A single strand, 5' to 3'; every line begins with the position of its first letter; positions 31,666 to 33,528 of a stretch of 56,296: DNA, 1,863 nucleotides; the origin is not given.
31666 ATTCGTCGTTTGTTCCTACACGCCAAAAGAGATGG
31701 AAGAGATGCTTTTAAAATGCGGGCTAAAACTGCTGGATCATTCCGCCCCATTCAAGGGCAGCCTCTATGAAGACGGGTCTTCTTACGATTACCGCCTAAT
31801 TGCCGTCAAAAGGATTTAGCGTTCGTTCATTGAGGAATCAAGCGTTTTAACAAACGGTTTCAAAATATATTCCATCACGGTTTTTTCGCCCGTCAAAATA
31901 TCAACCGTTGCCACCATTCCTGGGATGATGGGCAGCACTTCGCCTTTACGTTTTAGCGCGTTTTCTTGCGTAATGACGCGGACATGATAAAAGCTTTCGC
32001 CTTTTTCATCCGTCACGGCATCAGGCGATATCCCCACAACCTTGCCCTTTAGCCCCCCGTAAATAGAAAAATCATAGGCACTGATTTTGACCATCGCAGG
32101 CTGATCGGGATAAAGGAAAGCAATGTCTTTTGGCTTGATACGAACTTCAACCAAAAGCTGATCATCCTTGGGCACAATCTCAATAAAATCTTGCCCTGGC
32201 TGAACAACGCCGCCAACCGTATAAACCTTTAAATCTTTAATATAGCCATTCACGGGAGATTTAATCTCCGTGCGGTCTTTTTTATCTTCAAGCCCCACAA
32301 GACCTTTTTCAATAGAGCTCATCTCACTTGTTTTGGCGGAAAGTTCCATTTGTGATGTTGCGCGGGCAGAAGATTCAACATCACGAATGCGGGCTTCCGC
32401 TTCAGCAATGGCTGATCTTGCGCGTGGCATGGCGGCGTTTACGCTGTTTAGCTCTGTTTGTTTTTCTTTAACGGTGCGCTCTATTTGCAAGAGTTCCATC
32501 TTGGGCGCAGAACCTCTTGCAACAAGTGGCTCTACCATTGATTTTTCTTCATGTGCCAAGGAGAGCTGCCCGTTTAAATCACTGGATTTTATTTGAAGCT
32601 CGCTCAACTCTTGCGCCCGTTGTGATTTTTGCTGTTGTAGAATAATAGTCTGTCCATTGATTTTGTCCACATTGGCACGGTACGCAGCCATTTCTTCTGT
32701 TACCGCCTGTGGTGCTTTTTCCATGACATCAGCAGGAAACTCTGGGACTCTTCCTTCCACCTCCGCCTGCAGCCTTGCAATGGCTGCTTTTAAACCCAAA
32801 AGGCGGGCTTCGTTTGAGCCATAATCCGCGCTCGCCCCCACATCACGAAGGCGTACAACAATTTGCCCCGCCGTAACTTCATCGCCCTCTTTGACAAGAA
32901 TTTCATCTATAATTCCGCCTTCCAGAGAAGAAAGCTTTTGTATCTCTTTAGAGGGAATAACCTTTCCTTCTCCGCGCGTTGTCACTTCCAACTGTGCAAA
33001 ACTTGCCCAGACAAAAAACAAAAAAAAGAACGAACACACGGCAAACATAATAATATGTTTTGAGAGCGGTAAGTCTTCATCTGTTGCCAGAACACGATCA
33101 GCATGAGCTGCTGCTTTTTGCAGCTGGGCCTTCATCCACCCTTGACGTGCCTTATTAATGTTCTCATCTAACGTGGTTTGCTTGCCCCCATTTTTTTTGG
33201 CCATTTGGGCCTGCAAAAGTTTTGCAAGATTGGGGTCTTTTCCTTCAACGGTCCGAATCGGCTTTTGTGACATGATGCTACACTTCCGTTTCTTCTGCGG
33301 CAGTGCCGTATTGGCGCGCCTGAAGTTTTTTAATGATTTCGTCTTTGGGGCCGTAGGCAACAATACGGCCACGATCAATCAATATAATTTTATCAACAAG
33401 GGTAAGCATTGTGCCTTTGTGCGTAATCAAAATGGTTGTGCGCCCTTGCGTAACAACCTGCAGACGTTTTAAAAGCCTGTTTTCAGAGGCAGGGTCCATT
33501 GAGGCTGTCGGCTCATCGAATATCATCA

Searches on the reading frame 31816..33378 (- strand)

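Call 100: search_protein_families(library=pfam, max_evalue=0.00001, proteins=[window:31816-33378:-])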
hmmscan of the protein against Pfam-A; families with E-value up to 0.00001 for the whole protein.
window:31816-33378:- (520 aa): 3 families
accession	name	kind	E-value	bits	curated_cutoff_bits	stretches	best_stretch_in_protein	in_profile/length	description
PF13437.12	HlyD_3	-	5.6e-16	59.6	22.2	1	372-471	2-96/106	HlyD family secretion protein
PF16576.10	HlyD_D23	-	2.8e-07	30.5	30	0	363-453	102-187/214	Barrel-sandwich domain of CusB or HlyD membrane-fusion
PF00364.28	Biotin_lipoyl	-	6.2e-06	26.4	22.1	0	148-177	44-73/73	Biotin-requiring enzyme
